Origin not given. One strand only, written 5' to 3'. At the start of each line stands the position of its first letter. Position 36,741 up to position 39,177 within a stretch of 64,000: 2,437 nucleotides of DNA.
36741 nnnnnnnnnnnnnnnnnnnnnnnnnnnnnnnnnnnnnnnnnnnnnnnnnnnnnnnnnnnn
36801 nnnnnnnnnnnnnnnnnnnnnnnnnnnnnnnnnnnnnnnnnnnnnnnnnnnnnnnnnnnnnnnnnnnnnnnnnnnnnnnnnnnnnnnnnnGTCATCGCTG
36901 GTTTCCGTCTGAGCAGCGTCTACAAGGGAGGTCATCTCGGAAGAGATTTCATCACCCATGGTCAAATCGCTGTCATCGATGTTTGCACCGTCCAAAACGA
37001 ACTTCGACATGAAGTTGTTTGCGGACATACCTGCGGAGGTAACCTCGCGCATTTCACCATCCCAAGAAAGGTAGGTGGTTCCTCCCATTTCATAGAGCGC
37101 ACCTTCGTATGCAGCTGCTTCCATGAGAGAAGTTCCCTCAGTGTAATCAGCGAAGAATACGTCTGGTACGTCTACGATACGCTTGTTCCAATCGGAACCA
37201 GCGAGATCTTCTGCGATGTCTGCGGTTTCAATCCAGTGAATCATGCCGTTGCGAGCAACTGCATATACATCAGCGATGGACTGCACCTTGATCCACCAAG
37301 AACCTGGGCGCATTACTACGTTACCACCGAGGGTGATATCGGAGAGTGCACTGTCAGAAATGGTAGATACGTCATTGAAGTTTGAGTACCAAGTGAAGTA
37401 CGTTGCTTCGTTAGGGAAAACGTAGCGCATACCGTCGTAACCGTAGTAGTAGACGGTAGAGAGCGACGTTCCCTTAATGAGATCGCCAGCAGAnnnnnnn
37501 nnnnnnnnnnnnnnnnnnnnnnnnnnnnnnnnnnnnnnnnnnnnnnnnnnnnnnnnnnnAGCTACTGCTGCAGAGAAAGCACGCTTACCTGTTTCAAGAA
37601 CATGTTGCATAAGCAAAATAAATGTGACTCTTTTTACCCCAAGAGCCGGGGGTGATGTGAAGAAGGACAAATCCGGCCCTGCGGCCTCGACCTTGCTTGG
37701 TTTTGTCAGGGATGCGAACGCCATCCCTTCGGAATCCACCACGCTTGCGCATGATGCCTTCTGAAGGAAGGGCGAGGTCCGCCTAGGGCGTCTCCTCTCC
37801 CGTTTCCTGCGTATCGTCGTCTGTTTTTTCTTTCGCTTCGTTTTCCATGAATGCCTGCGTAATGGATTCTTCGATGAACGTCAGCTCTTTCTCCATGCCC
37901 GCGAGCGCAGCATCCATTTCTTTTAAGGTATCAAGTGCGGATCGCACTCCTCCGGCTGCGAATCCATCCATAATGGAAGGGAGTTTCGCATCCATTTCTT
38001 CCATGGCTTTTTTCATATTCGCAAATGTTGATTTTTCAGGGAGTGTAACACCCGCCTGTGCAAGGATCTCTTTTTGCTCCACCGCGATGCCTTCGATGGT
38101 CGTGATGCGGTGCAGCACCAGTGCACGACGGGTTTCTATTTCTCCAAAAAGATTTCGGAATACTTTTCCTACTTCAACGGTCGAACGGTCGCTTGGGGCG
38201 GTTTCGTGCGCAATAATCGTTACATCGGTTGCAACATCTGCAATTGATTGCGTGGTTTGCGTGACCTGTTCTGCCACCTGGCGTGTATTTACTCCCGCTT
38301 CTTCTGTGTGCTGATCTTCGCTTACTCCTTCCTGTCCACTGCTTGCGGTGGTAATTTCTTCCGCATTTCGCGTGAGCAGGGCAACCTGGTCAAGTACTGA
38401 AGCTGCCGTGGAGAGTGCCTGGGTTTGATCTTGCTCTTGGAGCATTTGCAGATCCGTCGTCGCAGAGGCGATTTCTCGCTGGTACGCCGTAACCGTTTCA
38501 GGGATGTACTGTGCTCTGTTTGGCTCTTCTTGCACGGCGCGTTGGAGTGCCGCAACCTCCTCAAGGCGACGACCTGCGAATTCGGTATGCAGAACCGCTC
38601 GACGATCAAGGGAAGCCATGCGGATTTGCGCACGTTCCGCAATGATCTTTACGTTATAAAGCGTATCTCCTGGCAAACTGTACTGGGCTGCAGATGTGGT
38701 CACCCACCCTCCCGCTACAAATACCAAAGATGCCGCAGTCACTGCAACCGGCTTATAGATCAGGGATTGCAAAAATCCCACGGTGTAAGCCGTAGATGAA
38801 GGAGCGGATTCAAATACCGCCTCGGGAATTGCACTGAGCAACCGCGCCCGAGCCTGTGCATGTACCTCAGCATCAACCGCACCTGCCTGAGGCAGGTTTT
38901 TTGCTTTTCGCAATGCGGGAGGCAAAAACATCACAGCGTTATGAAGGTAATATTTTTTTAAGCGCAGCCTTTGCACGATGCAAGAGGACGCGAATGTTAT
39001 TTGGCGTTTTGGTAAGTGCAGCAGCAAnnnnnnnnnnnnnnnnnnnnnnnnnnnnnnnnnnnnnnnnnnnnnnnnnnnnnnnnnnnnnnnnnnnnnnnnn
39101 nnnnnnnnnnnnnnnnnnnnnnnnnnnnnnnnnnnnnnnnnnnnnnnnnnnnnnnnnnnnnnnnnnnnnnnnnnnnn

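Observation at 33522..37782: Giant acidic secreted protein with a long structured 5' leader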

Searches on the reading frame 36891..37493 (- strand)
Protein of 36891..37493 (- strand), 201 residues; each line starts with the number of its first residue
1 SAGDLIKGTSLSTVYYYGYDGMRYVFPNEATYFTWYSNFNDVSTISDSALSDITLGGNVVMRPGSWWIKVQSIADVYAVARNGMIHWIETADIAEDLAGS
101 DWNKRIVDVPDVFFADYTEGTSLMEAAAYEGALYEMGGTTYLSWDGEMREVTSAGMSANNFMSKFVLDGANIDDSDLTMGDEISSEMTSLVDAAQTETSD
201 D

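Call 79: search_protein_representatives(protein=window:36891-37493:-)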
Query: 201 residues. Proteins with E-value up to 0.001 (for the whole library): 4084; up to 1e-10: 3238; up to 1e-30: 419. The best 150 are listed.
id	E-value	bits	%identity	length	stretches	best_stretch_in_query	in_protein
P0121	5.8e-102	356.0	84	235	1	1-191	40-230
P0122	1.4e-78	279.7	66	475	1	3-197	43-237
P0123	2.8e-76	272.2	64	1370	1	1-201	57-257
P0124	8.2e-69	247.9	61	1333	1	2-196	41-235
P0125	7.7e-68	244.7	59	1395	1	1-201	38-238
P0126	7.4e-67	241.5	58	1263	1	2-197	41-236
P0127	4.8e-65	235.6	60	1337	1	2-199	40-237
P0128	1.1e-63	231.1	56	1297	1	2-198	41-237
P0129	1.8e-63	230.4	57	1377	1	2-197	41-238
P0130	4.3e-63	229.2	57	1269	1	1-199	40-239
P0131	4.7e-63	229.1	57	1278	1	2-197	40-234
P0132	9.8e-63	228.0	57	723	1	1-200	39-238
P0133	2.5e-62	226.7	59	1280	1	1-196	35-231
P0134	1.2e-61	224.5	55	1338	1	1-196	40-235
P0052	1.9e-61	223.8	57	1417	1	1-197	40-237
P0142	2.6e-57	210.3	42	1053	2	3-133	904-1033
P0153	5.8e-50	186.4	39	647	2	3-137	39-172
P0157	3.9e-46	173.8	38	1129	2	2-159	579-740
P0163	5.9e-42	160.2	42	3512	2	2-167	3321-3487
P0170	5.9e-41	157.0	44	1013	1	2-173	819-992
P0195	1.4e-37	145.9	48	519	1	3-168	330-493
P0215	4.2e-36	141.1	41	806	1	2-190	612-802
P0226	1.2e-35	139.6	52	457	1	1-130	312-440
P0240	2.7e-35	138.5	52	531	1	2-129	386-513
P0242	3.2e-35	138.2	46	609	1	2-137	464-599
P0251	4.5e-35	137.8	50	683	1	2-151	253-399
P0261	9.6e-35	136.7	44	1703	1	2-167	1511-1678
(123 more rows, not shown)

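Call 80: search_protein_families(library=pfam, proteins=[P0142, P0157, P0170, P0195, P0226, P0240, P0251, P0153, P0215, P0242], max_evalue=0.01)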
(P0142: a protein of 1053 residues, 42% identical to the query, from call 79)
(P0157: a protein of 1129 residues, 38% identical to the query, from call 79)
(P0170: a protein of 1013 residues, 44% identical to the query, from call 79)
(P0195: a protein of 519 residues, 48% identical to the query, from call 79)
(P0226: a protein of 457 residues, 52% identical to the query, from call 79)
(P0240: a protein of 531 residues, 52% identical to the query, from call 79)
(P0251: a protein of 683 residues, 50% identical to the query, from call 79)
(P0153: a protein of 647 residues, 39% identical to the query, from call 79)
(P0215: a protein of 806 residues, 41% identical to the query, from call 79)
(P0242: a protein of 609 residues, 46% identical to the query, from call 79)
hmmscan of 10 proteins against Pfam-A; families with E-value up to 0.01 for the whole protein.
P0142 (1053 aa): 2 families
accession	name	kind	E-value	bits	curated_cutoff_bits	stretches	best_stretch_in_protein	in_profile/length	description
PF11258.13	DUF3048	-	3.6e-43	147.7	25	1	592-722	12-144/148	Protein of unknown function (DUF3048) N-terminal domain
PF17479.7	DUF3048_C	-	8.2e-25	87.8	25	1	758-862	9-114/114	Protein of unknown function (DUF3048) C-terminal domain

P0157 (1129 aa): 2 families
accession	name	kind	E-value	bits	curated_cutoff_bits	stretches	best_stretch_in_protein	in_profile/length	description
PF02369.22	Big_1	-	5e-15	55.8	34.9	1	314-394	2-83/93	Bacterial Ig-like domain (group 1)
PF09134.16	Invasin_D3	-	1e-09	39.2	33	1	311-394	2-84/98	Invasin, domain 3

P0170 (1013 aa): 1 family
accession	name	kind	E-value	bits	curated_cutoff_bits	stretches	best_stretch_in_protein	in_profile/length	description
PF08308.17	PEGA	-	1.3e-06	28.6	20.8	0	632-673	17-60/71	PEGA domain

P0195 (519 aa): 0 families

P0226 (457 aa): 2 families
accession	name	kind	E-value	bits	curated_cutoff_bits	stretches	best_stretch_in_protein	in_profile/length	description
PF17957.7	Big_7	-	2.3e-05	25.4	24.1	1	201-271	1-70/70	Bacterial Ig domain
PF19077.6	Big_13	-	0.0014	19.5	27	1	233-288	40-98/102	Bacterial Ig-like domain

P0240 (531 aa): 3 families
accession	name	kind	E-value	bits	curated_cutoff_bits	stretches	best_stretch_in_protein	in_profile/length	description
PF16656.11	Pur_ac_phosph_N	-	2.5e-10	41.2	30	1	264-344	9-92/93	Purple acid Phosphatase, N-terminal domain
PF07705.17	CARDB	-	1.1e-09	38.8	22.7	1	28-140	2-98/101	CARDB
PF00041.27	fn3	-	1.1e-07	32.4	25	1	261-334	6-72/84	Fibronectin type III domain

P0251 (683 aa): 1 family
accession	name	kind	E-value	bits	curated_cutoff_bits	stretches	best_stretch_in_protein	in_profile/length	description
PF17957.7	Big_7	-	2.2e-08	35.1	24.1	2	608-661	14-70/70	Bacterial Ig domain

P0153 (647 aa): 1 family
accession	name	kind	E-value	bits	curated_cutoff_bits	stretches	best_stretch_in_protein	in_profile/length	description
PF00910.28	RNA_helicase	-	0.0051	17.7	21.5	0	145-196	40-90/105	RNA helicase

P0215 (806 aa): 1 family
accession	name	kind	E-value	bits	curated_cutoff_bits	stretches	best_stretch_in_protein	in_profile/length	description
PF13205.12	Big_5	-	2.7e-14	54.2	23.6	1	387-484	1-105/105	Bacterial Ig-like domain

P0242 (609 aa): 6 families
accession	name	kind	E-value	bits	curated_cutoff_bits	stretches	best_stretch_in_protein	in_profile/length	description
PF16656.11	Pur_ac_phosph_N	-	3.1e-17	63.3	30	2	265-349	7-93/93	Purple acid Phosphatase, N-terminal domain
PF00041.27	fn3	-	2e-11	44.3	25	2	264-337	6-71/84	Fibronectin type III domain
PF25788.1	Ig_Rha78A_N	-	2.3e-05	25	27.4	0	380-439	28-89/105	Rha78A-like, N-terminal immunoglobulin domain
PF16655.11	PhoD_N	-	9.9e-05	23.3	30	0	305-346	49-87/90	PhoD-like phosphatase, N-terminal domain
PF07705.17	CARDB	-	0.00019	22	22.7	1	50-140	20-98/101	CARDB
PF25059.1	FN3_DSCAM-DSCAML_C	-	0.0054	17.5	39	0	398-450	31-81/89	DSCAM/DSCAML C-terminal Fn3-like domain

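Call 81: list_cluster_members(proteins=[P0142, P0157, P0163, P0170, P0195, P0240, P0251, P0215, P0153, P0261])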
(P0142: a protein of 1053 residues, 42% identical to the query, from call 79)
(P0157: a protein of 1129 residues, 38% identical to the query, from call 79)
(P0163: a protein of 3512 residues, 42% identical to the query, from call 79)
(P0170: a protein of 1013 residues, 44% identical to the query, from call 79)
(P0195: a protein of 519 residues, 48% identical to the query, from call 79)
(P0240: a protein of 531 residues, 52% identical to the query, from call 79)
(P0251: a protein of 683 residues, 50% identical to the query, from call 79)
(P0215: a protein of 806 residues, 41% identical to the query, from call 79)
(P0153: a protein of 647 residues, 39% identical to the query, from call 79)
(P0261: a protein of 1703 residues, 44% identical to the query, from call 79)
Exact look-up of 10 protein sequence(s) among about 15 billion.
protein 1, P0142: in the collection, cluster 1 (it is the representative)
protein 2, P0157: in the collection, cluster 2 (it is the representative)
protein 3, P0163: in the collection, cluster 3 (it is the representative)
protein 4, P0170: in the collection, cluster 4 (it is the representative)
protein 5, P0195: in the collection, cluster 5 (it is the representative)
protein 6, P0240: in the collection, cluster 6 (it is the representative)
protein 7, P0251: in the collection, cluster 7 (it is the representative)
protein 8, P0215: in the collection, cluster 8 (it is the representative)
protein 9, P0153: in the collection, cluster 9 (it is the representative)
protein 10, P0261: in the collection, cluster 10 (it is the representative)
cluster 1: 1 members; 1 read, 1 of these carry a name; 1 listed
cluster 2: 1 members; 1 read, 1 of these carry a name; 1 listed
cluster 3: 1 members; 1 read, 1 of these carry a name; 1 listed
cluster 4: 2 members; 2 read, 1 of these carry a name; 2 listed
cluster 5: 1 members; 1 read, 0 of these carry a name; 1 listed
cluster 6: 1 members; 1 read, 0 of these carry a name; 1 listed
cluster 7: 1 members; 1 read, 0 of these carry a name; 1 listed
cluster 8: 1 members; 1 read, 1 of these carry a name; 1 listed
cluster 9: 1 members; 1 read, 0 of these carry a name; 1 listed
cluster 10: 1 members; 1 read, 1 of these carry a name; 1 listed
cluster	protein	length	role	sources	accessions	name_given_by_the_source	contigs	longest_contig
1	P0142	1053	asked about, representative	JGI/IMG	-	hypothetical protein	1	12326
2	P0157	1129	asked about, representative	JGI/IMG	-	hypothetical protein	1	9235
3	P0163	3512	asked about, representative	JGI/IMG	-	hypothetical protein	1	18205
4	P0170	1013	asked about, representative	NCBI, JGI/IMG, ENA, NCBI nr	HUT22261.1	MAG TPA: hypothetical protein VMX18_02520 [Candidatus Bipolaricaulota bacterium] | hypothetical protein [Candidatus Bipolaricaulota bacterium]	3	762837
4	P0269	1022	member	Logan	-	-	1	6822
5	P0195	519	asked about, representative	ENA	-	-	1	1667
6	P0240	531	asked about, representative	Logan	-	-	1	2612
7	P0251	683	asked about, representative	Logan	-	-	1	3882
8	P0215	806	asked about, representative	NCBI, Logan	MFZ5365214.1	MAG: Ig-like domain-containing protein [Patescibacteria group bacterium]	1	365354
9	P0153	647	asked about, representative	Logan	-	-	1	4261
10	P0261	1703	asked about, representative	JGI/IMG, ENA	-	hypothetical protein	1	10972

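Call 89: search_protein_families(library=phrogs, proteins=[window:36891-37493:-], max_evalue=1)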
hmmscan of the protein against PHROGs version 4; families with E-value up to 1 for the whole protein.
window:36891-37493:- (201 aa): 0 families

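Call 90: search_protein_families(library=pfam, proteins=[window:36891-37493:-], max_evalue=10)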
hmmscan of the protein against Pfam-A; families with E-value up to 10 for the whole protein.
window:36891-37493:- (201 aa): 0 families

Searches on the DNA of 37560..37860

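Call 29: search_rna_families(source=window, start=37560, end=37860, threshold=evalue, max_evalue=10)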
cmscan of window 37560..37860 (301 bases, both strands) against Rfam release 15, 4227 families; matches with E-value up to 10: 0.
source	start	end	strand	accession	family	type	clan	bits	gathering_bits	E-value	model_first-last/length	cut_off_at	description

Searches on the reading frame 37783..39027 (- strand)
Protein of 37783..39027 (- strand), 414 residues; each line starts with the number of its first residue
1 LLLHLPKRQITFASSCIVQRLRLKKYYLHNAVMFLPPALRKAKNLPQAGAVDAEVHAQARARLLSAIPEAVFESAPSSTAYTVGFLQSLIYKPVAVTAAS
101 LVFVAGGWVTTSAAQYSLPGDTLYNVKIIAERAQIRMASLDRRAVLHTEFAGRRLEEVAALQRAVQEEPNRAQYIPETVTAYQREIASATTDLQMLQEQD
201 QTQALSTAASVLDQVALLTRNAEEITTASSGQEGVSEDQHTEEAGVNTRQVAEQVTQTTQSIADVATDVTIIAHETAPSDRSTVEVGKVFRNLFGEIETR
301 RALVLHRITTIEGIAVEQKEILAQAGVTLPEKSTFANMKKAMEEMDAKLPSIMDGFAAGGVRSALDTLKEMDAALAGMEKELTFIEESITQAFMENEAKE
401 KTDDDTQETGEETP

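Call 6: search_protein_families(library=pfam, proteins=[window:37783-39027:-], max_evalue=0.1)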
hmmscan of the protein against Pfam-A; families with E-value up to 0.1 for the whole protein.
window:37783-39027:- (414 aa): 1 family
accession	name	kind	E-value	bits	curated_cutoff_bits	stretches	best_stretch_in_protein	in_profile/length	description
PF18915.5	DUF5667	-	9.2e-05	23.2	27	1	118-205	3-86/99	Domain of unknown function (DUF5667)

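Call 7: search_protein_families(library=ncbifam, proteins=[window:37783-39027:-], max_evalue=0.1)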
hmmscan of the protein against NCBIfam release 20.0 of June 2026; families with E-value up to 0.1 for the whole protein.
window:37783-39027:- (414 aa): 0 families
